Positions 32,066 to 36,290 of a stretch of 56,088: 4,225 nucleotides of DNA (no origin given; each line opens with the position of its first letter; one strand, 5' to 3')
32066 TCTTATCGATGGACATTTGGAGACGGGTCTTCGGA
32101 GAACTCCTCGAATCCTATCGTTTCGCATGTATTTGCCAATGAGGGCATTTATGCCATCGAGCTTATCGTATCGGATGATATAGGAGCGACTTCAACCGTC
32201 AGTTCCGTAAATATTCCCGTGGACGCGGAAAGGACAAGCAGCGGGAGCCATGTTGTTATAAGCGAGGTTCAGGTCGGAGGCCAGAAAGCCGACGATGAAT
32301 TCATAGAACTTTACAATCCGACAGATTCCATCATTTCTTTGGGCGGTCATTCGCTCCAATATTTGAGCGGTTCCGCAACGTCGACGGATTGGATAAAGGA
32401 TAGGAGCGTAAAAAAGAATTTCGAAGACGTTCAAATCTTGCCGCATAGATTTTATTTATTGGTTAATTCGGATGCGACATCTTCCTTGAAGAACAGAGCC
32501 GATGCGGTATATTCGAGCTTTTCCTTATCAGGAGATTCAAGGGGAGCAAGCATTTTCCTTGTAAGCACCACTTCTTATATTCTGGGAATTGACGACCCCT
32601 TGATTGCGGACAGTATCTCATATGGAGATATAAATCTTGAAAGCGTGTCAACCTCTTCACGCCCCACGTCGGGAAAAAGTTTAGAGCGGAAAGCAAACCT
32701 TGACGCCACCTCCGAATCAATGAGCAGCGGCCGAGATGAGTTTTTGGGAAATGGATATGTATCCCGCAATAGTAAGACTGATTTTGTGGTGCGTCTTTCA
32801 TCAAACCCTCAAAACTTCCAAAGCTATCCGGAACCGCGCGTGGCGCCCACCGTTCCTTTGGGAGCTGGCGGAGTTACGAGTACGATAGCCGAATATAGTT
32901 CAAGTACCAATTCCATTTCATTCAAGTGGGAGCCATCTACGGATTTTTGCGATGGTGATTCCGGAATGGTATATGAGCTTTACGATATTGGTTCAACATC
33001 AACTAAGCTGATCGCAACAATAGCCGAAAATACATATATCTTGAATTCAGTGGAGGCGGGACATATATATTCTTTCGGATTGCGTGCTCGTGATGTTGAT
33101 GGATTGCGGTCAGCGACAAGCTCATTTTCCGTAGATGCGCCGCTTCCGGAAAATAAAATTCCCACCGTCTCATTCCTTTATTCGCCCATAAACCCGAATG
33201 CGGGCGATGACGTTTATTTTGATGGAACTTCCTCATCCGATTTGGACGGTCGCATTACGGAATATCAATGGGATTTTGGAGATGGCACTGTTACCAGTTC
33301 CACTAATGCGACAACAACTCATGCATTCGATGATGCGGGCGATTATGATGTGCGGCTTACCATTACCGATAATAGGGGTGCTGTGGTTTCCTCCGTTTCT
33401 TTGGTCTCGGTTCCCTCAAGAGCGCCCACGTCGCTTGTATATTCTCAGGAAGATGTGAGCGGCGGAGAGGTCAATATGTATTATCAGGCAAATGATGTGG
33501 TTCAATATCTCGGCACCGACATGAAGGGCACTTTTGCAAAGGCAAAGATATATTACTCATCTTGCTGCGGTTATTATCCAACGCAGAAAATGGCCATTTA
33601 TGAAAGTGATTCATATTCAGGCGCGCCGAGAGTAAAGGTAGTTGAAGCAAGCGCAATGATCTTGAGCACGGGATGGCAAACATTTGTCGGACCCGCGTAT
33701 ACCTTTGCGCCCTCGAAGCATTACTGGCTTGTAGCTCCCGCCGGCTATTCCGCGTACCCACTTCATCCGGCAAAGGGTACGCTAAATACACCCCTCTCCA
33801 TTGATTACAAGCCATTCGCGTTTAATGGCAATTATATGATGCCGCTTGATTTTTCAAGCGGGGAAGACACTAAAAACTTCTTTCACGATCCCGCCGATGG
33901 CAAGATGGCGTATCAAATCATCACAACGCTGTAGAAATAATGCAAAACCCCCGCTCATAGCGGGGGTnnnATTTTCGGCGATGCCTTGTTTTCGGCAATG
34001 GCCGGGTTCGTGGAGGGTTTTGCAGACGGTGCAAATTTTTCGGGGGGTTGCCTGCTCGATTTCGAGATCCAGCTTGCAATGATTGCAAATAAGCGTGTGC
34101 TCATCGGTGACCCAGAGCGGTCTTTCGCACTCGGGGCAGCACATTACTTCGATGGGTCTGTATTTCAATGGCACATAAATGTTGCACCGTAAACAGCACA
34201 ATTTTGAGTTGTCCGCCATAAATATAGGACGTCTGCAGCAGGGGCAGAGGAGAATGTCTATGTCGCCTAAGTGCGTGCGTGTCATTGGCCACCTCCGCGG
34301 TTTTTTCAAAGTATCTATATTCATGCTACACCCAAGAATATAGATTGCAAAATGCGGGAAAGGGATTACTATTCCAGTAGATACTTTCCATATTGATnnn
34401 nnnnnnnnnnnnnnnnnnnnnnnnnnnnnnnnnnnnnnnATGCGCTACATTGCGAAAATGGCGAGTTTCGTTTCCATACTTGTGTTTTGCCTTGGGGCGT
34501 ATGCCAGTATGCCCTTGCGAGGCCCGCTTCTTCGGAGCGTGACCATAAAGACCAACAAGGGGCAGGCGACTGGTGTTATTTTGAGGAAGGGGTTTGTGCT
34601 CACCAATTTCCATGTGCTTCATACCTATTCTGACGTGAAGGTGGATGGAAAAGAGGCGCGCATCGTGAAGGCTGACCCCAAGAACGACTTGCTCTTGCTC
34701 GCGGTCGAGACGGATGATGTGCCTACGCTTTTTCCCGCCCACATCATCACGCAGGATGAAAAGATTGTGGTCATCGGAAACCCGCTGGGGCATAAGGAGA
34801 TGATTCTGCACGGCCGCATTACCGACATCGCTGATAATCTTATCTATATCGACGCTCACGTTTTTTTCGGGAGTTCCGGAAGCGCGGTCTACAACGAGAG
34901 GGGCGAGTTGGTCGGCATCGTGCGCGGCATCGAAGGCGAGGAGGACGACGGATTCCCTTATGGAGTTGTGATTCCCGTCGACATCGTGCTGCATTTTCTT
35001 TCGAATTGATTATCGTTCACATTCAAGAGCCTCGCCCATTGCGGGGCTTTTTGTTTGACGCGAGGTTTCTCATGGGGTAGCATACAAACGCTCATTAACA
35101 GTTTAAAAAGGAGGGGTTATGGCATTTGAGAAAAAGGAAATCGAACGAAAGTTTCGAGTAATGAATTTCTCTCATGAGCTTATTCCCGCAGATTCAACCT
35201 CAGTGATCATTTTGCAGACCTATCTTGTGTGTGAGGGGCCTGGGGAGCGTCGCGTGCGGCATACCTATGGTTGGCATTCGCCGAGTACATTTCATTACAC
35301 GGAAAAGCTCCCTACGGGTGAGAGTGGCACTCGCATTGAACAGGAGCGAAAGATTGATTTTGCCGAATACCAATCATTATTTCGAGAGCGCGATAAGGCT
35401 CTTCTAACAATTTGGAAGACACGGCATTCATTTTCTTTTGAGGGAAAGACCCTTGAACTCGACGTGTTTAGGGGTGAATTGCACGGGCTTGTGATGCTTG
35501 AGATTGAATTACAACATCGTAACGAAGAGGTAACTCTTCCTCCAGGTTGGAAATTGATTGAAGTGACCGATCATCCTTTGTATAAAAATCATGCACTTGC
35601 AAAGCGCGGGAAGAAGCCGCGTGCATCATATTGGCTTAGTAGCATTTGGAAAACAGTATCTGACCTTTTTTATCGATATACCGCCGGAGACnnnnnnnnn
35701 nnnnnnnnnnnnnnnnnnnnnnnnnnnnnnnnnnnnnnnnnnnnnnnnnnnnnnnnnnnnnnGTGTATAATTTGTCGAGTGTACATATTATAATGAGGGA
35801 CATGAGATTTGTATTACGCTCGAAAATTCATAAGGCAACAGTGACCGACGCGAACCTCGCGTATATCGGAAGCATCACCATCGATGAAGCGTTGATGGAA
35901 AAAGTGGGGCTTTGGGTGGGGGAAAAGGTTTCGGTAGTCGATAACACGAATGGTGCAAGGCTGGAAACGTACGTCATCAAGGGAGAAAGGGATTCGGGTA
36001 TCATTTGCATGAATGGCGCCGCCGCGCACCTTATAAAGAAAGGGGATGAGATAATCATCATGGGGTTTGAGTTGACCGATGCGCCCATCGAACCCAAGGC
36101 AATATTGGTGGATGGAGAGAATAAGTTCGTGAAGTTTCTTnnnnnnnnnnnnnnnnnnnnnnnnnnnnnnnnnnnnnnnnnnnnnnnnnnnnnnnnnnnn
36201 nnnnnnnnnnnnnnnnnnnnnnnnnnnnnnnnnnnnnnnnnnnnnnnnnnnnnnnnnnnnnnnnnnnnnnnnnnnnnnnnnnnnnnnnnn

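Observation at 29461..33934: Secreted Zn-phospholipase C/P1-nuclease-like adhesin with a dedicated upstream partner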

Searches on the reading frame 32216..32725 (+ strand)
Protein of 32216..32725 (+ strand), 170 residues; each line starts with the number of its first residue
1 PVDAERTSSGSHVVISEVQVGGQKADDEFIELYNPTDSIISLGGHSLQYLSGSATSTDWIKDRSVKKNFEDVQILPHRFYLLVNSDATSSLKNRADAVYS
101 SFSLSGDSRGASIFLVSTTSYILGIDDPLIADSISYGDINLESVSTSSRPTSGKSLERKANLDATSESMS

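Call 53: search_protein_families(library=pfam, proteins=[window:32216-32725:+], max_evalue=1)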
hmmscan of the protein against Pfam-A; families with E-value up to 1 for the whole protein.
window:32216-32725:+ (170 aa): 1 family
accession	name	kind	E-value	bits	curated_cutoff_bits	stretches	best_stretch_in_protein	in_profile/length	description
PF00932.25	LTD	-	8.6e-12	45.8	34.3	1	7-113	2-92/109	Lamin Tail Domain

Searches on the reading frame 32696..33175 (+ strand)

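Call 53: search_protein_families(library=pfam, proteins=[window:32696-33175:+], max_evalue=1)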
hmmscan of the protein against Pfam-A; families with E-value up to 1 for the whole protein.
window:32696-33175:+ (160 aa): 1 family
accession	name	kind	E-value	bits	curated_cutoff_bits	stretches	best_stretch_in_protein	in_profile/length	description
PF00041.27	fn3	-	0.008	16.8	25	1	68-138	10-75/84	Fibronectin type III domain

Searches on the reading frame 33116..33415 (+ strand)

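Call 53: search_protein_families(library=pfam, proteins=[window:33116-33415:+], max_evalue=1)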
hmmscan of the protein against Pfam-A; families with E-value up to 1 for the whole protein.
window:33116-33415:+ (100 aa): 5 families
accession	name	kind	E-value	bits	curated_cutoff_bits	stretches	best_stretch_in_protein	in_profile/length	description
PF18911.6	PKD_4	-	6.6e-21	74.6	27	1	13-93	1-78/85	PKD domain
PF00801.26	PKD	-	1.5e-15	57.4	23.5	1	29-96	13-78/80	PKD domain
PF22352.2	K319L-like_PKD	-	2.3e-06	28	27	1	31-92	12-77/84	K319L-like, PKD domain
PF23212.2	DUF7064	-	0.039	14.7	24.7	1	28-91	14-79/126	Domain of unknown function (DUF7064)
PF16820.11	PKD_3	-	0.086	13.2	26.3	1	49-82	34-65/68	PKD-like domain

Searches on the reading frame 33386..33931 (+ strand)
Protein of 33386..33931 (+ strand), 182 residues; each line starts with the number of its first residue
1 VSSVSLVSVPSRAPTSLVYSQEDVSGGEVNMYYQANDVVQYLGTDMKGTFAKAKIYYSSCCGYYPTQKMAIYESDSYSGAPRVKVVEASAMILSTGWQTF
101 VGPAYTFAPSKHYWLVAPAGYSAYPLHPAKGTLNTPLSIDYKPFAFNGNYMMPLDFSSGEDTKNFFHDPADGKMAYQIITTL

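Call 53: search_protein_families(library=pfam, proteins=[window:33386-33931:+], max_evalue=1)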
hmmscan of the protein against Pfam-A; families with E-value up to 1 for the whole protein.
window:33386-33931:+ (182 aa): 0 families

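Call 63: search_solved_structures(query=window:33386-33931:+, max_evalue=10)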
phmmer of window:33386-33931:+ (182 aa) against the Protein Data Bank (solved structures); distinct sequences matched with E-value up to 10: 1.
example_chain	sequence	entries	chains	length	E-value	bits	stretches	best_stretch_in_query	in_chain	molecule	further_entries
8ji0_A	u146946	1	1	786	0.16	15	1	90-167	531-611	Maltose/maltodextrin-binding periplasmic protein,Hemorrhagic toxin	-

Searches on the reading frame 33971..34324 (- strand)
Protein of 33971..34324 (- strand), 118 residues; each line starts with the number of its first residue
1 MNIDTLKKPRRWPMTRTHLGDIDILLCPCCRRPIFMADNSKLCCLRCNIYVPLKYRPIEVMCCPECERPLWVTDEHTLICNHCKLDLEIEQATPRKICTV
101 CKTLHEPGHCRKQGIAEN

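Call 57: search_protein_families(library=pfam, proteins=[window:33971-34324:-], max_evalue=0.01)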
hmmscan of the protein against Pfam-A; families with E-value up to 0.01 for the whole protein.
window:33971-34324:- (118 aa): 1 family
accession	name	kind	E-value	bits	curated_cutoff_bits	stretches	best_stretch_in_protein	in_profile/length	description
PF03966.22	Trm112p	-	0.00034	20.9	22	1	58-85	5-33/40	Trm112p-like protein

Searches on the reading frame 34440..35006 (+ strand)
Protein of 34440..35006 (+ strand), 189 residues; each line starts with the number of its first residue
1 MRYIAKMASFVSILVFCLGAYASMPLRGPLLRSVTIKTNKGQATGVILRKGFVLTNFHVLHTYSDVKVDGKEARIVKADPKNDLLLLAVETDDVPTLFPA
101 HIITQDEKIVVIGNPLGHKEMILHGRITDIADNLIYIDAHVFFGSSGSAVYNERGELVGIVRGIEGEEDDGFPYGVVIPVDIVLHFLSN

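Call 57: search_protein_families(library=pfam, proteins=[window:34440-35006:+], max_evalue=0.01)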
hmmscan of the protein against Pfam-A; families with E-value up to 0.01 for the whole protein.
window:34440-35006:+ (189 aa): 3 families
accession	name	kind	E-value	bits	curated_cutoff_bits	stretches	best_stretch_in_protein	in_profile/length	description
PF13365.12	Trypsin_2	-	1.9e-18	68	27.6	1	43-160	1-144/144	Trypsin-like peptidase domain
PF00089.32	Trypsin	-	3.8e-10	40.4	20.6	2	129-185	159-218/220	Trypsin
PF05239.21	PRC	-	0.0011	19.3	21.2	0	147-180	11-44/78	PRC-barrel domain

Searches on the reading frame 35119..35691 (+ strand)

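Call 57: search_protein_families(library=pfam, proteins=[window:35119-35691:+], max_evalue=0.01)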
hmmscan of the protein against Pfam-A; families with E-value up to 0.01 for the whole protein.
window:35119-35691:+ (191 aa): 1 family
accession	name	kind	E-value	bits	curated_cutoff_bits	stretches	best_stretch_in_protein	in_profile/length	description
PF01928.26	CYTH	-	0.0052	17.1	23.2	0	6-137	2-151/179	CYTH domain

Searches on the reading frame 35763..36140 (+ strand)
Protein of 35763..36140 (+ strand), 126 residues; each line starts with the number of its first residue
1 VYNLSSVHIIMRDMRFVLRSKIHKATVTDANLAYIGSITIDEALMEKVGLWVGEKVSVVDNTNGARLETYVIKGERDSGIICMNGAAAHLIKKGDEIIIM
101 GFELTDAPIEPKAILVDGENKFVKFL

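Call 57: search_protein_families(library=pfam, proteins=[window:35763-36140:+], max_evalue=0.01)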
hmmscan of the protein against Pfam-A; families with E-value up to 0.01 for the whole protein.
window:35763-36140:+ (126 aa): 1 family
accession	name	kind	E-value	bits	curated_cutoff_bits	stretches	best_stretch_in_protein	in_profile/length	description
PF02261.22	Asp_decarbox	-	1.5e-42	144.5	25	1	15-122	3-114/115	Aspartate decarboxylase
